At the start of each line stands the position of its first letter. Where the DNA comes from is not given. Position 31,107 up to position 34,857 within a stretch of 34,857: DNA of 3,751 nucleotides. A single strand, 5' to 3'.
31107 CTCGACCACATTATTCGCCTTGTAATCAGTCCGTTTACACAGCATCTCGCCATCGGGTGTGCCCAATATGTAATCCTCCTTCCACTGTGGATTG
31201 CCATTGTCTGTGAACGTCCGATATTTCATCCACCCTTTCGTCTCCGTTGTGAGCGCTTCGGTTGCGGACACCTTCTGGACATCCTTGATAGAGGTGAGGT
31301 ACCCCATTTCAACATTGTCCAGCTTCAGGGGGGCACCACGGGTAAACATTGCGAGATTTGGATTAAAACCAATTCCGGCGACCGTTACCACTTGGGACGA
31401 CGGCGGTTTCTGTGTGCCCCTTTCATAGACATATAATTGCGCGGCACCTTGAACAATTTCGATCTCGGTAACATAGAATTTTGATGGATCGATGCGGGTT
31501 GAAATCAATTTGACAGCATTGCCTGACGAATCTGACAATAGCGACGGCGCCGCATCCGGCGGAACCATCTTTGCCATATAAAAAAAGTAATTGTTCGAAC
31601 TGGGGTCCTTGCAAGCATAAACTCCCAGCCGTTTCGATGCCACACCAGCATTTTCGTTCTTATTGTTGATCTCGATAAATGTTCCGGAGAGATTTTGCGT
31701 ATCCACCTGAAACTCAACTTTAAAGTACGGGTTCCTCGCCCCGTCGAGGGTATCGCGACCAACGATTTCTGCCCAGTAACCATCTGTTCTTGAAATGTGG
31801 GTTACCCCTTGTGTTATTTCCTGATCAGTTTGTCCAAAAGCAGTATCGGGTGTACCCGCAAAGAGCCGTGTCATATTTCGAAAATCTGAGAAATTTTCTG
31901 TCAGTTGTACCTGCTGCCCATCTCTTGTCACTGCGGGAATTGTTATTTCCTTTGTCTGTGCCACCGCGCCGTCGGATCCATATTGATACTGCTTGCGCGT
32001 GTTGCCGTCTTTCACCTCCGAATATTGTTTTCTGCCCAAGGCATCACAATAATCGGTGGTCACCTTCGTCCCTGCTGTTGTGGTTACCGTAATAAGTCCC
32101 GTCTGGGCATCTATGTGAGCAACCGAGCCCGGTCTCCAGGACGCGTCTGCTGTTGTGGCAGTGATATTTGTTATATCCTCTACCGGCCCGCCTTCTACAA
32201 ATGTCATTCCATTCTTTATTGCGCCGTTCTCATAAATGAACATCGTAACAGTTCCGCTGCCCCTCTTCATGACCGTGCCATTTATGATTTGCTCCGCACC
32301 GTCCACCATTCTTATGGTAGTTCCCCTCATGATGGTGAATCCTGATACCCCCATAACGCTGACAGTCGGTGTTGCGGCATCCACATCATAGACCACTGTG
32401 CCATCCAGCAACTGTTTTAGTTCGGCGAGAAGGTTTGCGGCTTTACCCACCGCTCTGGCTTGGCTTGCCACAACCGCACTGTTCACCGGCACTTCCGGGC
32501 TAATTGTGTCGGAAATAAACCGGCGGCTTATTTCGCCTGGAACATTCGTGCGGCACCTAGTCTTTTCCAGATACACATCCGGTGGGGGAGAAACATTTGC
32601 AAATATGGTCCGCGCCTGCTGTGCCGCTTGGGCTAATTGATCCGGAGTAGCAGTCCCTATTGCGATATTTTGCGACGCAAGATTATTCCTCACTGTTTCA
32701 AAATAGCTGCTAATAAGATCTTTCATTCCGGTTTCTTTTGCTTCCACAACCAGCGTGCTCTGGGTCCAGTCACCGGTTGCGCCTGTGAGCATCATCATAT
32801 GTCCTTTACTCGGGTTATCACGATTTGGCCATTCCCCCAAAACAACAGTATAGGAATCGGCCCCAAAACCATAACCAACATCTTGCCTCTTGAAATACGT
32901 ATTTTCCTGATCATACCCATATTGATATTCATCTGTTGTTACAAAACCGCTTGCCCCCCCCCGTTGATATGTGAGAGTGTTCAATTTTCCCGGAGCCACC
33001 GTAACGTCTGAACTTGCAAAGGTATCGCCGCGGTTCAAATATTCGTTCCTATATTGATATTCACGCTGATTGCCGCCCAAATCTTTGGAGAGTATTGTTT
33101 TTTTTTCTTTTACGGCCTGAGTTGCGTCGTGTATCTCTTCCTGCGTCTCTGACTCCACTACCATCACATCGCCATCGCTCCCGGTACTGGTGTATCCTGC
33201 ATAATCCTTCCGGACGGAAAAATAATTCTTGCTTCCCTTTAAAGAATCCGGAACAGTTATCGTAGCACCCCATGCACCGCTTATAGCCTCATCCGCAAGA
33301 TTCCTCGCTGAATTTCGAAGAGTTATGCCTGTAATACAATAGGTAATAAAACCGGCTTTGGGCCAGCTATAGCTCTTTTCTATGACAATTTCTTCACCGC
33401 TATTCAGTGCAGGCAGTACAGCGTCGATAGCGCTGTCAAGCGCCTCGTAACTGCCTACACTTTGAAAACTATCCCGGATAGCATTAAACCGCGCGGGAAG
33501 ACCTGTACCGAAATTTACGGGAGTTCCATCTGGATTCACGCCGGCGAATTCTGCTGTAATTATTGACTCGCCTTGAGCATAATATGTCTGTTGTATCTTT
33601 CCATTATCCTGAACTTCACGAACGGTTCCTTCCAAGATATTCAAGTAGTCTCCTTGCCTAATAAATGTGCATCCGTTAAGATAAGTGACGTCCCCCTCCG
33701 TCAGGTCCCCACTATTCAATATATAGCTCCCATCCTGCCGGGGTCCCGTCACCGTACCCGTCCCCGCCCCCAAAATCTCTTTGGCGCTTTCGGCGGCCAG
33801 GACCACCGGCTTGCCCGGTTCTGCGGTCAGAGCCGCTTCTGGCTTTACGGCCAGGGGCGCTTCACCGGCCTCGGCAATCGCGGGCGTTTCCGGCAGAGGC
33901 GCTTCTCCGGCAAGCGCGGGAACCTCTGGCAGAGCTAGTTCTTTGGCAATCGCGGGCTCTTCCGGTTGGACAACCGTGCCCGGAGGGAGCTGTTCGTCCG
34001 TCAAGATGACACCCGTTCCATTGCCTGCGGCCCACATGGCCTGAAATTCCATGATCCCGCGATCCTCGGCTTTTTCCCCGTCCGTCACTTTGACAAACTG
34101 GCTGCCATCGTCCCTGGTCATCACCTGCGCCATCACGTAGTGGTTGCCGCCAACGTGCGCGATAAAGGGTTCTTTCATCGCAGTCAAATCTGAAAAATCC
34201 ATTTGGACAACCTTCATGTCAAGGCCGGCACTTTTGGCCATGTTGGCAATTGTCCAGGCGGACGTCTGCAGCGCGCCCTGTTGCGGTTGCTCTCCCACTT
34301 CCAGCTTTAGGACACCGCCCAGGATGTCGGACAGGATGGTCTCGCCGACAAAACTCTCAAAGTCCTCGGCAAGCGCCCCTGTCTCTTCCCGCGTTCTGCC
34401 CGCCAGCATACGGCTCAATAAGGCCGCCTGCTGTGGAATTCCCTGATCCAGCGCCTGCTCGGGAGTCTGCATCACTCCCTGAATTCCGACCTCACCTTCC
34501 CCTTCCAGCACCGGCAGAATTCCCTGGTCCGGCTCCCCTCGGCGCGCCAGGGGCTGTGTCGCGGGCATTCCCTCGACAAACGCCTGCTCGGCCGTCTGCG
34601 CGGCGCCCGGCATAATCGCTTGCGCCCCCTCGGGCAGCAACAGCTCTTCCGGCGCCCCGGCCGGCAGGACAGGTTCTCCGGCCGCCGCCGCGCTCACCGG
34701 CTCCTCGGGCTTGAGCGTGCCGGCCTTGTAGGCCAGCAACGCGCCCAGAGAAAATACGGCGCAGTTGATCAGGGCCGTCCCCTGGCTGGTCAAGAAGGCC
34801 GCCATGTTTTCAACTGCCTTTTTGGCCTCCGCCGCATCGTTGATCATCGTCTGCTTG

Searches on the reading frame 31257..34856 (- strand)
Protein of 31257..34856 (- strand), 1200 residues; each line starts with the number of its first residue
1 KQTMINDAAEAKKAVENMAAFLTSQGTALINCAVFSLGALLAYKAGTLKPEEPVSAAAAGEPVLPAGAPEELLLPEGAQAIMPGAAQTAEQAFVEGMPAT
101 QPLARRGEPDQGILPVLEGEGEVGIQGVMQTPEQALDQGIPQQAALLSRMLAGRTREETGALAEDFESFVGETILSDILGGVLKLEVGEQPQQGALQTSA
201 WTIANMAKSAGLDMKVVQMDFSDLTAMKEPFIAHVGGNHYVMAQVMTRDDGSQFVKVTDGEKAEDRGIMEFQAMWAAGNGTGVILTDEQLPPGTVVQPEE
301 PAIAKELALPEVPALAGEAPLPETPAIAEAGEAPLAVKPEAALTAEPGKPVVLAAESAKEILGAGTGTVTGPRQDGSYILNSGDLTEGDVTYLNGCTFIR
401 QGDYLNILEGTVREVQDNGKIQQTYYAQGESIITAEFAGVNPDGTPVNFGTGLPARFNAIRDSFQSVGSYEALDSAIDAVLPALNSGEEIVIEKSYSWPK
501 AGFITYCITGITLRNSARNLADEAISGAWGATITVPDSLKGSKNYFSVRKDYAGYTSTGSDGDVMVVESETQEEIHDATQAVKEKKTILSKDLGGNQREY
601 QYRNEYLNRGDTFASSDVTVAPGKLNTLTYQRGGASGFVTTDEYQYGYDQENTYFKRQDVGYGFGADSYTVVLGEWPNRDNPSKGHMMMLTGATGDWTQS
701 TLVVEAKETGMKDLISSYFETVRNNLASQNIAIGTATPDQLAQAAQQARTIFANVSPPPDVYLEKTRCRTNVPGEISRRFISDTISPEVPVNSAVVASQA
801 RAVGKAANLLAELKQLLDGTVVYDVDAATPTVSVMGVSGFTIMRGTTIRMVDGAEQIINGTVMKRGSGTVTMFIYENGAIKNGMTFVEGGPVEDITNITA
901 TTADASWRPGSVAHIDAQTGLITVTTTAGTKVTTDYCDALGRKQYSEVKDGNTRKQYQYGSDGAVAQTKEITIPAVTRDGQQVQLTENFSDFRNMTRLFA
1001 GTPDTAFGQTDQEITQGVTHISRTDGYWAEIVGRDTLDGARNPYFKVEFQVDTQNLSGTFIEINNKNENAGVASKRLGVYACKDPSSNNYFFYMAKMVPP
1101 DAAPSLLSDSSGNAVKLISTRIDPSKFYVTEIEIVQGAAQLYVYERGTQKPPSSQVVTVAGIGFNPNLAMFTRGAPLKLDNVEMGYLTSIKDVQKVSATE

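Call 28: find_homologous_proteins(query=window:31257-34856:-, max_evalue=0.001)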
Query window:31257-34856:-: 8000 candidates shared short words with the query, none scored E <= 0.001.

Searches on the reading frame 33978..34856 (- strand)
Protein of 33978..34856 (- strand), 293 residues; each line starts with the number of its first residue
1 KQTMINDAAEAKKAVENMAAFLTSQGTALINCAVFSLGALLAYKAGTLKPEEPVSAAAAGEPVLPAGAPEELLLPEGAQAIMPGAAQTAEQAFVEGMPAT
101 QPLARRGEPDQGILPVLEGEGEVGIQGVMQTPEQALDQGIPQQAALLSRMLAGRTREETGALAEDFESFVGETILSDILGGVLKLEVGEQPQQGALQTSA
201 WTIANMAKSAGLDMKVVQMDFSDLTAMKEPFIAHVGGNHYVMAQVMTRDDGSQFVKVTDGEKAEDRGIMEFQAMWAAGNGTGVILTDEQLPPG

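Call 59: search_solved_structures(query=window:33978-34856:-, max_evalue=1, show_alignments=2)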
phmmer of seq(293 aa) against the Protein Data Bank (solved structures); distinct sequences matched with E-value up to 1: 6.
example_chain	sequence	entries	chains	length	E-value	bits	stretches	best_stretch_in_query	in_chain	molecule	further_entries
2ns7_A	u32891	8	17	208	0.49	13.1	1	13-98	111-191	Tetracycline repressor protein | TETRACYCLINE REPRESSOR PROTEIN CLASS B FROM TRANSPOSON TN10, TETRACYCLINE REPRESSOR PROTEI | Tetracycline repressor protein cla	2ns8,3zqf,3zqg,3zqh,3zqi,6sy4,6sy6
1iit_A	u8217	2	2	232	0.57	12.9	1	66-141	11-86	Slr1257 protein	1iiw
1ii5_A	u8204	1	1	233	0.57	12.9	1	66-141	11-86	Slr1257 protein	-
2h0k_A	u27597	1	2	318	0.64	12.7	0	134-217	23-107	Annexin A5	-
9dt4_A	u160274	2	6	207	0.65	12.7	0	13-69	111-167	Sulfonylurea repressor CsR (L4.2-20)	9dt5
2h0l_A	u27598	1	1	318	0.99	12.1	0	145-217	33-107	Annexin A5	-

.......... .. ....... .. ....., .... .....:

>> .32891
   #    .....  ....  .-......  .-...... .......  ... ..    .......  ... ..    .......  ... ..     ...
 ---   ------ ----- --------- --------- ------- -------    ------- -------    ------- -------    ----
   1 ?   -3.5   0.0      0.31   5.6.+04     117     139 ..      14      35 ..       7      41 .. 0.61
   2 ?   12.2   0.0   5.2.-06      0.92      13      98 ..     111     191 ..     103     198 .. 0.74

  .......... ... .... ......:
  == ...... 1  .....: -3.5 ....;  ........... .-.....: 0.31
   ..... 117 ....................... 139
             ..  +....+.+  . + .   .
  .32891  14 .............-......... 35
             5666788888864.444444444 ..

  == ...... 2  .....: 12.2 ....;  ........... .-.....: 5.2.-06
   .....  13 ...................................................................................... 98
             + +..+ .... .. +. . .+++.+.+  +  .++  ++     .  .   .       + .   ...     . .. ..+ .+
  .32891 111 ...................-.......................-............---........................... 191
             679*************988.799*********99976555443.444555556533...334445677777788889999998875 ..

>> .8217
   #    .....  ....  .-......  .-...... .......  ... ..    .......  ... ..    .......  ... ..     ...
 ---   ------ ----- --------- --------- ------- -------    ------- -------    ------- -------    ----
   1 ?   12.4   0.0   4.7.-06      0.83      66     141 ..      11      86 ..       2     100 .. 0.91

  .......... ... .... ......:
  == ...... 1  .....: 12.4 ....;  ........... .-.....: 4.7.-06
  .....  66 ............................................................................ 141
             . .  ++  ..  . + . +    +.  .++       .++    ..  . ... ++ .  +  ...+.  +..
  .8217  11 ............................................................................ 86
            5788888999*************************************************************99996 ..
